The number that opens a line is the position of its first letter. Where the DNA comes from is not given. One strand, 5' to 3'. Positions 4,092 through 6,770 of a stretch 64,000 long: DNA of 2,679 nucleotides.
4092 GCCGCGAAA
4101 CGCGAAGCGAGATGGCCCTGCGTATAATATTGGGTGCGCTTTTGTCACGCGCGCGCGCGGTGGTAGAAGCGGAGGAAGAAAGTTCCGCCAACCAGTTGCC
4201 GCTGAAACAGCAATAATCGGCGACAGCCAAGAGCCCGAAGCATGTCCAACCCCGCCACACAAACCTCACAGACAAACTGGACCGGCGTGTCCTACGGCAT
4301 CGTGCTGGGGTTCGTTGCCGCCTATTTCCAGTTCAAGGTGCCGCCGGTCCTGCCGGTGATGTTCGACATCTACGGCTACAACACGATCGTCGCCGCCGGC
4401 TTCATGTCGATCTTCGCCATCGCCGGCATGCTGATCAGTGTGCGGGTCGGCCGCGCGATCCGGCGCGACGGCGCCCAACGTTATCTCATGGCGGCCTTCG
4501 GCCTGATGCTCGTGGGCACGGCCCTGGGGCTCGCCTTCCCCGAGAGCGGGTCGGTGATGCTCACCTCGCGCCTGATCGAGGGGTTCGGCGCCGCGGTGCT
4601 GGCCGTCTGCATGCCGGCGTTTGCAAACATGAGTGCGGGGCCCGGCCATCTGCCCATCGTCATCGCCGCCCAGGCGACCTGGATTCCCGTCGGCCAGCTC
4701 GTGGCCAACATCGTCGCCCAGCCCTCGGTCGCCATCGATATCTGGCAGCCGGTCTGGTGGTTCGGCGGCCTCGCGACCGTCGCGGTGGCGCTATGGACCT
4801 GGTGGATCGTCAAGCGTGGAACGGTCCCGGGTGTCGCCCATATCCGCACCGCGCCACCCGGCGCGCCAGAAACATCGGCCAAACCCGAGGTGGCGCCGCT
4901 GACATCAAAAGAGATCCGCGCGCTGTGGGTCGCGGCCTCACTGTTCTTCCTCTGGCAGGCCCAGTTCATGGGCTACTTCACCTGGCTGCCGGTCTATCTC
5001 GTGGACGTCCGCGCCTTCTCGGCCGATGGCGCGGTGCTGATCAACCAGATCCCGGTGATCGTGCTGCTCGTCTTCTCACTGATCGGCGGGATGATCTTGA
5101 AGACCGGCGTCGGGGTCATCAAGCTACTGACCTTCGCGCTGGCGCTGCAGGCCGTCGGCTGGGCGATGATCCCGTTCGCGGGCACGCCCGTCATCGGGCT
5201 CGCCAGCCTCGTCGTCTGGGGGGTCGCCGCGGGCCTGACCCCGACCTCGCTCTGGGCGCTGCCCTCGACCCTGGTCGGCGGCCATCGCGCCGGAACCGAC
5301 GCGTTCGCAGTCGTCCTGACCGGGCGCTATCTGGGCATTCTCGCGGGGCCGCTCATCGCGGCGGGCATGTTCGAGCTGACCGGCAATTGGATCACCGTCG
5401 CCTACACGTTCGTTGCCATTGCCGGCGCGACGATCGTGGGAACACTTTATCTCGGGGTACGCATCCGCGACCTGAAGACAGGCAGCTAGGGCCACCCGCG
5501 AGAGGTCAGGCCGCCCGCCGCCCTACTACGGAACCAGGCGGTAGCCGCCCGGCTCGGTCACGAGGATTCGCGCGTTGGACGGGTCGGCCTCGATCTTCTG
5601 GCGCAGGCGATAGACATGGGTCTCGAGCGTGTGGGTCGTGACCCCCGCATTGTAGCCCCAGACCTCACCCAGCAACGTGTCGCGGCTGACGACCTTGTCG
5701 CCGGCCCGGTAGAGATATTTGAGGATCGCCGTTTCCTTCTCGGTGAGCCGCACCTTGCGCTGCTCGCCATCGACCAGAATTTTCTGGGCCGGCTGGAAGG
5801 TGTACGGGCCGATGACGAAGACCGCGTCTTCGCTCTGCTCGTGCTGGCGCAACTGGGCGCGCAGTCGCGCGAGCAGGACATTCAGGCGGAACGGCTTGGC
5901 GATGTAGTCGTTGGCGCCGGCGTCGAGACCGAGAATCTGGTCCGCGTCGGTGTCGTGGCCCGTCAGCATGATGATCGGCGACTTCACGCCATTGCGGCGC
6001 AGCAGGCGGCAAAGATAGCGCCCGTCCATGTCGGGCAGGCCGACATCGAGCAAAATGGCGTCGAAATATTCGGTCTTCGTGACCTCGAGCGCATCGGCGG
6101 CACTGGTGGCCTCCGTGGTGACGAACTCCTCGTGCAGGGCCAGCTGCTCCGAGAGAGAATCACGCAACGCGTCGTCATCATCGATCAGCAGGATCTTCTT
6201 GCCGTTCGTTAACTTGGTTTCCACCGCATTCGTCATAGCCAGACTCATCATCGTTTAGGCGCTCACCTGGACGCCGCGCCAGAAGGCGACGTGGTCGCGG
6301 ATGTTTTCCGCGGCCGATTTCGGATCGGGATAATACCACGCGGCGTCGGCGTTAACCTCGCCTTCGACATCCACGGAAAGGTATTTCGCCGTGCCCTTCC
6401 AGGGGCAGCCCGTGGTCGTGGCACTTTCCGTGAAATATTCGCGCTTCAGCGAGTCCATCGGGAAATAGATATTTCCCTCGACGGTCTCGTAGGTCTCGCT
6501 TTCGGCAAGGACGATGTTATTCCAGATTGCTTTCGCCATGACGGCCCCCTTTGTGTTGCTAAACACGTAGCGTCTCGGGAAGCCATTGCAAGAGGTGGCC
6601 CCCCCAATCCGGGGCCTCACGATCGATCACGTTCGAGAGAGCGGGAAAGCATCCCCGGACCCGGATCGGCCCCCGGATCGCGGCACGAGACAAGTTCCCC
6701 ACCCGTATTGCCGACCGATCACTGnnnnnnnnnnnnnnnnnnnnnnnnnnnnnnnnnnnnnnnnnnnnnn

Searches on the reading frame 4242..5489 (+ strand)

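Call 69: search_protein_families(library=pfam, proteins=[window:4242-5489:+], max_evalue=0.00001)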
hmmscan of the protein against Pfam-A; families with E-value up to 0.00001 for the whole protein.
window:4242-5489:+ (415 aa): 1 family
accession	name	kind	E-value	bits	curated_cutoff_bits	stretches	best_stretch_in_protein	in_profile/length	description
PF07690.21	MFS_1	-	1.4e-24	87.1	33.4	1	21-370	3-347/347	Major Facilitator Superfamily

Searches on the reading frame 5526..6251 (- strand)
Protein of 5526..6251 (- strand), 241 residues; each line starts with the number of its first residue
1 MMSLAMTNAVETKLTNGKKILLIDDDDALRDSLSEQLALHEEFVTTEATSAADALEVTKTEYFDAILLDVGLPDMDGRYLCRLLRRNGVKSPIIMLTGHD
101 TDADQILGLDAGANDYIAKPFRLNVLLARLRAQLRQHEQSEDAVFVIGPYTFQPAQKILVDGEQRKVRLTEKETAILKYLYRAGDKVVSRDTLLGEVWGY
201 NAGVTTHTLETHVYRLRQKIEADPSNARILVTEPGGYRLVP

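Call 69: search_protein_families(library=pfam, proteins=[window:5526-6251:-], max_evalue=0.00001)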
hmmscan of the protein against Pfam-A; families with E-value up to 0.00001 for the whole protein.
window:5526-6251:- (241 aa): 2 families
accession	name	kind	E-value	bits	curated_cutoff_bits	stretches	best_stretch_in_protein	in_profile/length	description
PF00072.30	Response_reg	-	3.4e-28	98.5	30.2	1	20-130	1-110/111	Response regulator receiver domain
PF00486.34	Trans_reg_C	-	1.2e-22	80.2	26.2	1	165-239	2-77/77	Transcriptional regulatory protein, C terminal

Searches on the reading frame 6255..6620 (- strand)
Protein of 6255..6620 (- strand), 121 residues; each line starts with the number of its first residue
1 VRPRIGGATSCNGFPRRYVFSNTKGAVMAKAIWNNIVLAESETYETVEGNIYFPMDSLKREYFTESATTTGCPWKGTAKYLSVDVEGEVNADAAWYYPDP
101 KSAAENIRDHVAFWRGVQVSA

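Call 69: search_protein_families(library=pfam, proteins=[window:6255-6620:-], max_evalue=0.00001)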
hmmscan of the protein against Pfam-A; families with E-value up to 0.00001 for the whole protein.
window:6255-6620:- (121 aa): 1 family
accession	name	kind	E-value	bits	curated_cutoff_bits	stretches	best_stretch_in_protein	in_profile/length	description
PF04248.19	NTP_transf_9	-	5.8e-30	103.4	22.1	1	30-115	2-92/93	Domain of unknown function (DUF427)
